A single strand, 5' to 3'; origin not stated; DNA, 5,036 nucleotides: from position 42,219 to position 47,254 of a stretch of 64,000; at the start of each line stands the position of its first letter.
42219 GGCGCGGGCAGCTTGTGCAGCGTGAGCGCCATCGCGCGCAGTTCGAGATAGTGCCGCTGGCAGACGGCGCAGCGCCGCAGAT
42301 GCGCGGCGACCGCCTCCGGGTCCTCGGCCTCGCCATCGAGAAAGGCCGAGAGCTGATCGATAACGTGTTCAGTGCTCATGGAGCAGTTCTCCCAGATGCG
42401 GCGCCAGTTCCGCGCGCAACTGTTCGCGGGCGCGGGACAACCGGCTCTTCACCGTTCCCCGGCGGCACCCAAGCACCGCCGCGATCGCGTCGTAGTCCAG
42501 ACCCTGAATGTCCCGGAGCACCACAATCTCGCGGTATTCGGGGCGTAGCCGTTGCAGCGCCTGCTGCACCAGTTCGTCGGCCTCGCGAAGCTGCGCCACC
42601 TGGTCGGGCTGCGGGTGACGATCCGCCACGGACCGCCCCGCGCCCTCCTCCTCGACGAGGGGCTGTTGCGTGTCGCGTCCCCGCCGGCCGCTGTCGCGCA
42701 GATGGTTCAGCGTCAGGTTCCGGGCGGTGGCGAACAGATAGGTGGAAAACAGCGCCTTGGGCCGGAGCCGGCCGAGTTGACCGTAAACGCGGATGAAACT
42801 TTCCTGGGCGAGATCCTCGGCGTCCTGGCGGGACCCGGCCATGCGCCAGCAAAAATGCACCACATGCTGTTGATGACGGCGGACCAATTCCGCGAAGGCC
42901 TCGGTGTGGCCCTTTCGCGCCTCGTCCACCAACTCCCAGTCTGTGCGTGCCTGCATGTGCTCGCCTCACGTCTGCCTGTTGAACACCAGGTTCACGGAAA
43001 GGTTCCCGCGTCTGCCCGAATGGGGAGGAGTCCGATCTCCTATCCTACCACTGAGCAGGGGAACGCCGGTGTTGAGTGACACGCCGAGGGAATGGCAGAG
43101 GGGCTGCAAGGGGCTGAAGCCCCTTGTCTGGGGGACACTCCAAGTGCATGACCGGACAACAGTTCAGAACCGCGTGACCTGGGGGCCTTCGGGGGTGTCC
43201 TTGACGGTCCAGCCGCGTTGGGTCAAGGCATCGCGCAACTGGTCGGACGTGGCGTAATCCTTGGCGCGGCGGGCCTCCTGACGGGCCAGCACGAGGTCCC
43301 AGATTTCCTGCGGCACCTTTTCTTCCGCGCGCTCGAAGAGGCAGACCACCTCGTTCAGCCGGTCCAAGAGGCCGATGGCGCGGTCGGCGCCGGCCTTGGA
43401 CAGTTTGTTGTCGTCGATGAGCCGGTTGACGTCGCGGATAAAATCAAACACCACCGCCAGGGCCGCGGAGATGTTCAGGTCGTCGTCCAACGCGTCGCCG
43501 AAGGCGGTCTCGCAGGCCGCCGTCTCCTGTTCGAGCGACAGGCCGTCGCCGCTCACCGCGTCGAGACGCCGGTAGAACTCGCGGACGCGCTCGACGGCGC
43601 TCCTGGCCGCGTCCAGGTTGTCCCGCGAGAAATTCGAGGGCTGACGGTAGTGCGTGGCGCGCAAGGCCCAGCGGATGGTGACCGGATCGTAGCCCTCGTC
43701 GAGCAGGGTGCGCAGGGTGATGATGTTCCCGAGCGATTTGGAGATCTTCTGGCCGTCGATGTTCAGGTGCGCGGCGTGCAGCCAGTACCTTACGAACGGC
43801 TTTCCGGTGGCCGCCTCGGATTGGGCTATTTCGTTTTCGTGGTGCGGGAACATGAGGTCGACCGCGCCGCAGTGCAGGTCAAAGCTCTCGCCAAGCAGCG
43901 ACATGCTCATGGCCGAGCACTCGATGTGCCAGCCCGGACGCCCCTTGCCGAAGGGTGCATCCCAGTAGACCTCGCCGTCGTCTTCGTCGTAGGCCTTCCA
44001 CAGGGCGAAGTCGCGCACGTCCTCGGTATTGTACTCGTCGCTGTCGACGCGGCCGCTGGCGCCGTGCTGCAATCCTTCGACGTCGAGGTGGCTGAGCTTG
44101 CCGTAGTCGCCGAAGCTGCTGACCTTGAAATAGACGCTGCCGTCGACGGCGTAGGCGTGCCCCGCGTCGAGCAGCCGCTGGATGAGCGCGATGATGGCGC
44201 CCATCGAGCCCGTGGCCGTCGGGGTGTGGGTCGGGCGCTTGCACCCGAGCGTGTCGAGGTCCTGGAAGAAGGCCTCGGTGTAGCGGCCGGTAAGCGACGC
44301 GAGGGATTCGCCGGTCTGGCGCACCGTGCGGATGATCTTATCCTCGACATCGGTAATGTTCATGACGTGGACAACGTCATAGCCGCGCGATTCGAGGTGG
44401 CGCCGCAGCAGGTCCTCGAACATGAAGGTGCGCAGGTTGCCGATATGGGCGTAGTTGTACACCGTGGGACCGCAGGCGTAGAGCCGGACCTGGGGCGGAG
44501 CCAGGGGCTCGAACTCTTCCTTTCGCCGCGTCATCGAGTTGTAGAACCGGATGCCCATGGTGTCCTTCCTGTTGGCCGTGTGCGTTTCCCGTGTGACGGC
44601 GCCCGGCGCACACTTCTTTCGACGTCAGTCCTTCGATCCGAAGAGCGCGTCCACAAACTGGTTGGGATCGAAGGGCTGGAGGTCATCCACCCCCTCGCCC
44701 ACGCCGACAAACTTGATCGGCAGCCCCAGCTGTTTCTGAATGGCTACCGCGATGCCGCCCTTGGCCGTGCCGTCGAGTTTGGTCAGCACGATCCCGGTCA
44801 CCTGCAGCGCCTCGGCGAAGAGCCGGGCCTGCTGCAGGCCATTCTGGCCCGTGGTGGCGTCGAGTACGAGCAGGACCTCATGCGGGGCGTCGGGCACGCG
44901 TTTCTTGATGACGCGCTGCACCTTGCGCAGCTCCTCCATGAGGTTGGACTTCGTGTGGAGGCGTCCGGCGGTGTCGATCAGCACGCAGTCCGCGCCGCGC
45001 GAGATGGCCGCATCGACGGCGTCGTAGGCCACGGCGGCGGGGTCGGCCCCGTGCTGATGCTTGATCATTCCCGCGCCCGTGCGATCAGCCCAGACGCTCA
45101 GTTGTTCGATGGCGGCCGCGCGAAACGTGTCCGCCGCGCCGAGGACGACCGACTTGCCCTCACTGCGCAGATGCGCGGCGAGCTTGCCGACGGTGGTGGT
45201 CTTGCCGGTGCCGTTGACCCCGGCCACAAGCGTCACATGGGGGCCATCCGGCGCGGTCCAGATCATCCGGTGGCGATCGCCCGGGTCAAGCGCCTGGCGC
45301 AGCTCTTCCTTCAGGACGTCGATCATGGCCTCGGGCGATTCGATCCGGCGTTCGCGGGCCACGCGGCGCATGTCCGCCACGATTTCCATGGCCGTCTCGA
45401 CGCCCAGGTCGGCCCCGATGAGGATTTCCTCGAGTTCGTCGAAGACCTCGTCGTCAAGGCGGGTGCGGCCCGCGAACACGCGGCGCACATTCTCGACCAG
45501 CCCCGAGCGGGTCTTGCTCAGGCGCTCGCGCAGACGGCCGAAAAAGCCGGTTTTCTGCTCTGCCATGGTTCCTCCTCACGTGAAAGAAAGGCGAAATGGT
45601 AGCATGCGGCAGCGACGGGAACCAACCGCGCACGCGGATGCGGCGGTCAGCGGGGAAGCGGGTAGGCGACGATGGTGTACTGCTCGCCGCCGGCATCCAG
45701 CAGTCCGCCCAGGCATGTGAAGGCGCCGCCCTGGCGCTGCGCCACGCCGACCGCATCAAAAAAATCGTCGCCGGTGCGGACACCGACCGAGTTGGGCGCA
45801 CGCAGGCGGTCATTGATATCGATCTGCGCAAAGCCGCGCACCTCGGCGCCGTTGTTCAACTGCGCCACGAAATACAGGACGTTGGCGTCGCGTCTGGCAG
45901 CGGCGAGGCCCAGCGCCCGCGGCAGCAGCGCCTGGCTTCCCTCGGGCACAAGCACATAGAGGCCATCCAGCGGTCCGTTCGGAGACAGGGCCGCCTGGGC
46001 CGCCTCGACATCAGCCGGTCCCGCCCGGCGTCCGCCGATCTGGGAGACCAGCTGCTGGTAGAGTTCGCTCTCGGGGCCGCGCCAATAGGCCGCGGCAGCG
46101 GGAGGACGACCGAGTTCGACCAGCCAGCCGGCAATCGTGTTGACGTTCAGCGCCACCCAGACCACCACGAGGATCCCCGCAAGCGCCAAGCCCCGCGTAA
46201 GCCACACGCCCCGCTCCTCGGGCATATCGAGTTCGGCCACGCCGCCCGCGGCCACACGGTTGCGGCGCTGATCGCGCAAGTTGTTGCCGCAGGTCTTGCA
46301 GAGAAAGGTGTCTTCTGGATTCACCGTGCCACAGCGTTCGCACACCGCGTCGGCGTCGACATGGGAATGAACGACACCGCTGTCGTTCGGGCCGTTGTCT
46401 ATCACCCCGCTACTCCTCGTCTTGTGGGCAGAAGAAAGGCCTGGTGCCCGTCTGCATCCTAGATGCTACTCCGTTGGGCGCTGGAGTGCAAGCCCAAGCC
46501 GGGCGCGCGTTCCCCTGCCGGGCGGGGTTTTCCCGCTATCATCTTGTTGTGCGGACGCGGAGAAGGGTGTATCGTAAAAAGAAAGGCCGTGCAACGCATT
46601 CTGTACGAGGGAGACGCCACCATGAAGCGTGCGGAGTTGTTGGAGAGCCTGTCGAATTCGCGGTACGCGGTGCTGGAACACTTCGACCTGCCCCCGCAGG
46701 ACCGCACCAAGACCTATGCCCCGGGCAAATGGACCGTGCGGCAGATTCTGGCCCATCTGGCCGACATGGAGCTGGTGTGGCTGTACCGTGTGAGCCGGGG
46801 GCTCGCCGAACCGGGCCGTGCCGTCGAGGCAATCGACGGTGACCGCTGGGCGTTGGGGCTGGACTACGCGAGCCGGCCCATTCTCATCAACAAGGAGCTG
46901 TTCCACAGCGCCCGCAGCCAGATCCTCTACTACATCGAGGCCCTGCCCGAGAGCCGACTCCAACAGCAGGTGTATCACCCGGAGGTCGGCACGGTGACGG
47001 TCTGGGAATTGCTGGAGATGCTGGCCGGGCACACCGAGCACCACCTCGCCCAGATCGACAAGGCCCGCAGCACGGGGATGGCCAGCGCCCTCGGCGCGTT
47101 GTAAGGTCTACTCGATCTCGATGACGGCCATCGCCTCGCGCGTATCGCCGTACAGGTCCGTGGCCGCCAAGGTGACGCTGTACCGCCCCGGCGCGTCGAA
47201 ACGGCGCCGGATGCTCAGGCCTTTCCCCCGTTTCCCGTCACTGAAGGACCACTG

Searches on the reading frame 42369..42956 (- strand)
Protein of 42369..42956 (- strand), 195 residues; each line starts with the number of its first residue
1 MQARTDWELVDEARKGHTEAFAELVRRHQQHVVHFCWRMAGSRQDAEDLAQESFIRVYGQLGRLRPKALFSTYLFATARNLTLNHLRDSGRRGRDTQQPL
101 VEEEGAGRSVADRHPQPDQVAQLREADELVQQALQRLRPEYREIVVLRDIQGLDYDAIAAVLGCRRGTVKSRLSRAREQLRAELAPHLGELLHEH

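Call 61: search_protein_families(library=pfam, proteins=[window:42369-42956:-], max_evalue=0.000001)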
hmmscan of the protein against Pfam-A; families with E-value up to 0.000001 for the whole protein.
window:42369-42956:- (195 aa): 4 families
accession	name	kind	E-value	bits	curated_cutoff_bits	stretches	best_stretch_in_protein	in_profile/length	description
PF04542.20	Sigma70_r2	-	3e-19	69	24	1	24-92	1-71/71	Sigma-70 region 2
PF08281.18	Sigma70_r4_2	-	2.6e-18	65.8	25.7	1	128-180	2-54/54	Sigma-70, region 4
PF04545.22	Sigma70_r4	-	1.5e-10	40.9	24.1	1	133-182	1-50/50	Sigma-70, region 4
PF07638.17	Sigma70_ECF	-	1.9e-10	41.4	21.1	1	9-184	7-183/185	ECF sigma factor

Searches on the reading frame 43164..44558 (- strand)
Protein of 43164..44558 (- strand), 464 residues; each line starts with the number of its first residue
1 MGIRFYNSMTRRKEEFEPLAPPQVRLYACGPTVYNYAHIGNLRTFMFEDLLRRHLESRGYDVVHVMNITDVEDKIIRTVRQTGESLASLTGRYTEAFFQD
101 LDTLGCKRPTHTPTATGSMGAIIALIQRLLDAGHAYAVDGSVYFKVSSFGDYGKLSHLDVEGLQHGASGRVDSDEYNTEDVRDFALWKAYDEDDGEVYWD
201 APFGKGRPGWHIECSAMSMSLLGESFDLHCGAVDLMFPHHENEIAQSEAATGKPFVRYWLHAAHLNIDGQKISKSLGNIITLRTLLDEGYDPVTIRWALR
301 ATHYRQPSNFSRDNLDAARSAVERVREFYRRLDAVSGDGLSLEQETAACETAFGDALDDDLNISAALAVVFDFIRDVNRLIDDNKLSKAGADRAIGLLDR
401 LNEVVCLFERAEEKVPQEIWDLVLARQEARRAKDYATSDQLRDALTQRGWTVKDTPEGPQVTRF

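Call 60: search_protein_families(library=pfam, proteins=[window:43164-44558:-], max_evalue=0.000001)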
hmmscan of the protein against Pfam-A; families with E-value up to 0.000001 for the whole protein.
window:43164-44558:- (464 aa): 4 families
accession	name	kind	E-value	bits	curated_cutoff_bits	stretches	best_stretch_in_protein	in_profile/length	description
PF01406.26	tRNA-synt_1e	-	1.5e-111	373.1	27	1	16-319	2-300/301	tRNA synthetases class I (C) catalytic domain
PF09190.17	DALR_2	-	1.1e-10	42.3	22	1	352-408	1-56/57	DALR domain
PF09334.17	tRNA-synt_1g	-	2.2e-08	33.7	20.1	0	257-313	313-369/391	tRNA synthetases class I (M)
PF23493.1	CysS_C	-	6.5e-07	29.8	23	1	415-458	4-47/51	Cysteinyl-tRNA ligase anticodon binding domain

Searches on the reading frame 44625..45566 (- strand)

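Call 60: search_protein_families(library=pfam, proteins=[window:44625-45566:-], max_evalue=0.000001)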
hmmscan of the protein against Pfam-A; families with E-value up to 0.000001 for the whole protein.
window:44625-45566:- (313 aa): 3 families
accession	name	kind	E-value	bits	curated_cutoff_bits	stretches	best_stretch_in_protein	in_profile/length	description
PF00448.28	SRP54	-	2.3e-78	262.8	22.7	1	109-309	1-195/196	SRP54-type protein, GTPase domain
PF02881.24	SRP54_N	-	1.5e-14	54.4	22.4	1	23-89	1-75/75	SRP54-type protein, helical bundle domain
PF13604.12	AAA_30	-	3.2e-08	34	27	1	107-207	16-104/191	AAA domain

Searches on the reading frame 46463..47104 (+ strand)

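Call 61: search_protein_families(library=pfam, proteins=[window:46463-47104:+], max_evalue=0.000001)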
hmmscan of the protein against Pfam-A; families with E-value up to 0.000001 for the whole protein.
window:46463-47104:+ (213 aa): 1 family
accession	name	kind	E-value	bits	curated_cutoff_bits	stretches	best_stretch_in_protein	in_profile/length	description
PF12867.12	DinB_2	-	2.6e-20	73.6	24.8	1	64-198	3-128/128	DinB superfamily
